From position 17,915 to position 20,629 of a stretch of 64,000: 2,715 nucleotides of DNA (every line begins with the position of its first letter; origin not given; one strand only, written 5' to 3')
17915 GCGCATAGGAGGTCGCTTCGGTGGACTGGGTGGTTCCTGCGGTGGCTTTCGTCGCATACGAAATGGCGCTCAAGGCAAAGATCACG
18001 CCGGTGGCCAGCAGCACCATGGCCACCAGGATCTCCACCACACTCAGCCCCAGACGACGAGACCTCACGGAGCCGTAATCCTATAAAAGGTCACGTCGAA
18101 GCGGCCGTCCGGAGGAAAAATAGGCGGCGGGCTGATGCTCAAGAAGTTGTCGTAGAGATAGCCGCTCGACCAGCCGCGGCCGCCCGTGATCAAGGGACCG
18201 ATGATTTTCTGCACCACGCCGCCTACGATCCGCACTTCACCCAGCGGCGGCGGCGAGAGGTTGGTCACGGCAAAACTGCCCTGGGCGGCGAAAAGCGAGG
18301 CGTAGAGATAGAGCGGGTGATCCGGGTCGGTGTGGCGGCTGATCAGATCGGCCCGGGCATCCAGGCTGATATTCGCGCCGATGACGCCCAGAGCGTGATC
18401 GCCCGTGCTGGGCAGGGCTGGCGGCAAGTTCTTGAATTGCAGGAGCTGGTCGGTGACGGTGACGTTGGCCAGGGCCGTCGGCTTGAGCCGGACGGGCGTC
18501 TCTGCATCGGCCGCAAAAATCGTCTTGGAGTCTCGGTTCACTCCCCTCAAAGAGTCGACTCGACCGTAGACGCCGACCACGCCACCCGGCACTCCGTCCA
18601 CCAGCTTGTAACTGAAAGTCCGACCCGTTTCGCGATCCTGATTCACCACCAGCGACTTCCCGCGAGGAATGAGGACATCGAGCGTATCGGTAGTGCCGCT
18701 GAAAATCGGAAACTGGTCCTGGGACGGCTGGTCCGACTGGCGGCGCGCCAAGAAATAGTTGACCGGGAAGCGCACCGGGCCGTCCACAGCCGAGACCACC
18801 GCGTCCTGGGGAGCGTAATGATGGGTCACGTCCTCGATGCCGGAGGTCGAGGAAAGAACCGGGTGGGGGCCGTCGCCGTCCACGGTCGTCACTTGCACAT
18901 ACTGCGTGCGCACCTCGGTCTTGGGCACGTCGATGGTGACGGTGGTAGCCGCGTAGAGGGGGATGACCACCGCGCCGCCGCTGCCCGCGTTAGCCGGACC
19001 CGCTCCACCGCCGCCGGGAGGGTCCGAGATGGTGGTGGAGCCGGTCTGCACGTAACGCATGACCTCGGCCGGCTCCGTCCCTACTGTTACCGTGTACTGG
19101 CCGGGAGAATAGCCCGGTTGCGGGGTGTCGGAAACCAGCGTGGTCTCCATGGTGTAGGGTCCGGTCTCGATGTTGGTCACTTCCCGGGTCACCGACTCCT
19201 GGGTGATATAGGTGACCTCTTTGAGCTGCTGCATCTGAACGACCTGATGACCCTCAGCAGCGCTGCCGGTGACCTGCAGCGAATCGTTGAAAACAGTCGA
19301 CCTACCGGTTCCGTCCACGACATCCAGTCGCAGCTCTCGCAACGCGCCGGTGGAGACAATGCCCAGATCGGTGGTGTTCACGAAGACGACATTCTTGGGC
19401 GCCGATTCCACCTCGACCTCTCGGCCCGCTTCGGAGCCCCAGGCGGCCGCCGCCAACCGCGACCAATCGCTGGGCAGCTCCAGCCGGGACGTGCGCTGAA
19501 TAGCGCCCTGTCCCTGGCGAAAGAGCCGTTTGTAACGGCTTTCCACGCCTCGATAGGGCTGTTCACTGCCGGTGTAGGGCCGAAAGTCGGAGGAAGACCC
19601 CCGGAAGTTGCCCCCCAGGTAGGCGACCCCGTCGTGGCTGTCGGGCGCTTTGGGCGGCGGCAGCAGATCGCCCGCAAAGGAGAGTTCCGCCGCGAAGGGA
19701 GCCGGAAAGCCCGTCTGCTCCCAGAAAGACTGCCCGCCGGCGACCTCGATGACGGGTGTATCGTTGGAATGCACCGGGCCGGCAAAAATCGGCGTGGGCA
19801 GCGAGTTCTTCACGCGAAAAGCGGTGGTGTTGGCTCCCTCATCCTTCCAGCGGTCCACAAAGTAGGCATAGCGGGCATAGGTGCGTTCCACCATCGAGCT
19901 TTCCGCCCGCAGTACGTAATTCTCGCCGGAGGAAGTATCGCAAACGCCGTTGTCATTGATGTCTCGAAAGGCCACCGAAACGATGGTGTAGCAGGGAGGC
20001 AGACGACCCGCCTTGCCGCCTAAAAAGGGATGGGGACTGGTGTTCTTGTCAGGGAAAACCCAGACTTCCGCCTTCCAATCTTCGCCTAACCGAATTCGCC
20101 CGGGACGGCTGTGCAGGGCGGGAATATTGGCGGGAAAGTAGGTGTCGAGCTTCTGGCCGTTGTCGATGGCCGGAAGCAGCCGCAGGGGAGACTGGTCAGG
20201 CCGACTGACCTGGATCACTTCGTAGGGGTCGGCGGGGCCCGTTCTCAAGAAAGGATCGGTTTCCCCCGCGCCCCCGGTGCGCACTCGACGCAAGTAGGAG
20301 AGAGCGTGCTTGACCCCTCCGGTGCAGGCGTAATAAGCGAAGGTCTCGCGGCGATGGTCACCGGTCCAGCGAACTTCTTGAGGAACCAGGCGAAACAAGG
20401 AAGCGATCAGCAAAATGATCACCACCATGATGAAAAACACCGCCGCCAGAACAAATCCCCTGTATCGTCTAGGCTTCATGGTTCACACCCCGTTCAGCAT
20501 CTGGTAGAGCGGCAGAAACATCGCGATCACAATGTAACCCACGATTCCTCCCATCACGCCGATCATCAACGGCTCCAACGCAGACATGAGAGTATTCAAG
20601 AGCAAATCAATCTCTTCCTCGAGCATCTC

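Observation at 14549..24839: Two-component-wired, ATPase-less type IV filament / T2SS-like operon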

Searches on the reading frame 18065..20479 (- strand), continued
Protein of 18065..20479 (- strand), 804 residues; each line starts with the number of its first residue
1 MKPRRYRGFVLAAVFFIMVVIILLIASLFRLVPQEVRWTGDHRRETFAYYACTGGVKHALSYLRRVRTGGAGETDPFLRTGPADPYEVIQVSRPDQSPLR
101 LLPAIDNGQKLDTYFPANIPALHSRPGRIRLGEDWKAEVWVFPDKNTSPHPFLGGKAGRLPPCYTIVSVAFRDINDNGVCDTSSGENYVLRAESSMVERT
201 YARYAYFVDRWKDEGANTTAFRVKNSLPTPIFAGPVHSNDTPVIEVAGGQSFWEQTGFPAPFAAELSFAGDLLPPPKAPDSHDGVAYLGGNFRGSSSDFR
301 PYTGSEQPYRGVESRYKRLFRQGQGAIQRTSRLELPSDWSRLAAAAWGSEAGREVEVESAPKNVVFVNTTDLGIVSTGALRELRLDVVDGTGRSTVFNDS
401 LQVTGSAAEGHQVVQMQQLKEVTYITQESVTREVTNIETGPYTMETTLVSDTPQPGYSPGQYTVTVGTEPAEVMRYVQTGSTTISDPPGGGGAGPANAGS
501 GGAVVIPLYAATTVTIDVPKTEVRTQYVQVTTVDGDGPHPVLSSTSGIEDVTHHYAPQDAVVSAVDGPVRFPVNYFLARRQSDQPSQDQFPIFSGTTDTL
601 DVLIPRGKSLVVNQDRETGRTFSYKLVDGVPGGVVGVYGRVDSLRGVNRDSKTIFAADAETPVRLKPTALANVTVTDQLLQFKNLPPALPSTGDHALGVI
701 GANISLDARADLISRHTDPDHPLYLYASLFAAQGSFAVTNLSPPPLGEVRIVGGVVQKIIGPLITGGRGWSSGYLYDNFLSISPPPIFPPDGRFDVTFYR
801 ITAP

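Call 83: fold_search(model_id=the predicted structure, library=viral)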
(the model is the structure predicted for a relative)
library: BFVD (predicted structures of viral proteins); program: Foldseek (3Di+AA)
matches with E <= 10: 572; with E <= 0.001: 0
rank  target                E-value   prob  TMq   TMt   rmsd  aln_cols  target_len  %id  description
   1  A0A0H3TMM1            1.2e-03  0.63  0.05  0.06  33.1       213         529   14  (no name in the UniProt tables at hand)
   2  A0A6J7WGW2            1.3e-02  0.13  0.09  0.13  30.1       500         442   10  PA14 domain-containing protein [uncultured Caudovirales phage]
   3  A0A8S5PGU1            1.5e-02  0.03  0.04  0.05  34.9       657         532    7  Uncharacterized protein [Siphoviridae sp. ctwIa5]
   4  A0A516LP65            1.9e-02  0.20  0.08  0.10  35.0       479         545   11  (no name in the UniProt tables at hand)
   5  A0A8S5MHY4            1.9e-02  0.15  0.05  0.10  34.1       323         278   13  Uncharacterized protein [Siphoviridae sp. ctvyM23]
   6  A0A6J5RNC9            1.9e-02  0.08  0.08  0.06  36.4       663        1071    8  Uncharacterized protein [uncultured Caudovirales phage]
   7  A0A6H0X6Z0            2.0e-02  0.75  0.04  0.14  50.1       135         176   15  (no name in the UniProt tables at hand)
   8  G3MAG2                2.6e-02  0.25  0.05  0.08  33.5       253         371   10  Gp421 [Bacillus phage G]
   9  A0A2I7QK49            5.0e-02  0.02  0.03  0.03  28.1       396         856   10  (no name in the UniProt tables at hand)
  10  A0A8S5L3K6            5.5e-02  0.13  0.03  0.04  47.9       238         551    8  Maturation protein [ssRNA phage SRR6050738_2]
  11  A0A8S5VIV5            6.4e-02  0.51  0.04  0.11  34.4       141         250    9  Lower collar protein [Podoviridae sp. ct9H612]
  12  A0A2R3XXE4            7.5e-02  0.14  0.05  0.08  40.3       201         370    8  Uncharacterized protein [Human betaherpesvirus 6]
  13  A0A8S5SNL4            7.5e-02  0.11  0.06  0.05  23.1       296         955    9  Uncharacterized protein [Podoviridae sp. ctIKM86]
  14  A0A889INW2            7.5e-02  0.08  0.04  0.10  24.7       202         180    9  Uncharacterized protein [Evros sobemo-like virus]
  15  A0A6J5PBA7            8.3e-02  0.03  0.05  0.08  26.7       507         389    9  Uncharacterized protein [uncultured Caudovirales phage]
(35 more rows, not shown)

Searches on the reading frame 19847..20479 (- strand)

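Call 66: search_protein_families(library=pfam, proteins=[window:19847-20479:-], max_evalue=10)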
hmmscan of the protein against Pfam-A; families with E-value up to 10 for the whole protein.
seq(211 aa): 1 family
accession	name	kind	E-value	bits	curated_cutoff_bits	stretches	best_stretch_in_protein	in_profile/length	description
PF07219.19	HemY_N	-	0.22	12.1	31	1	10-56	22-67/107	HemY protein N-terminus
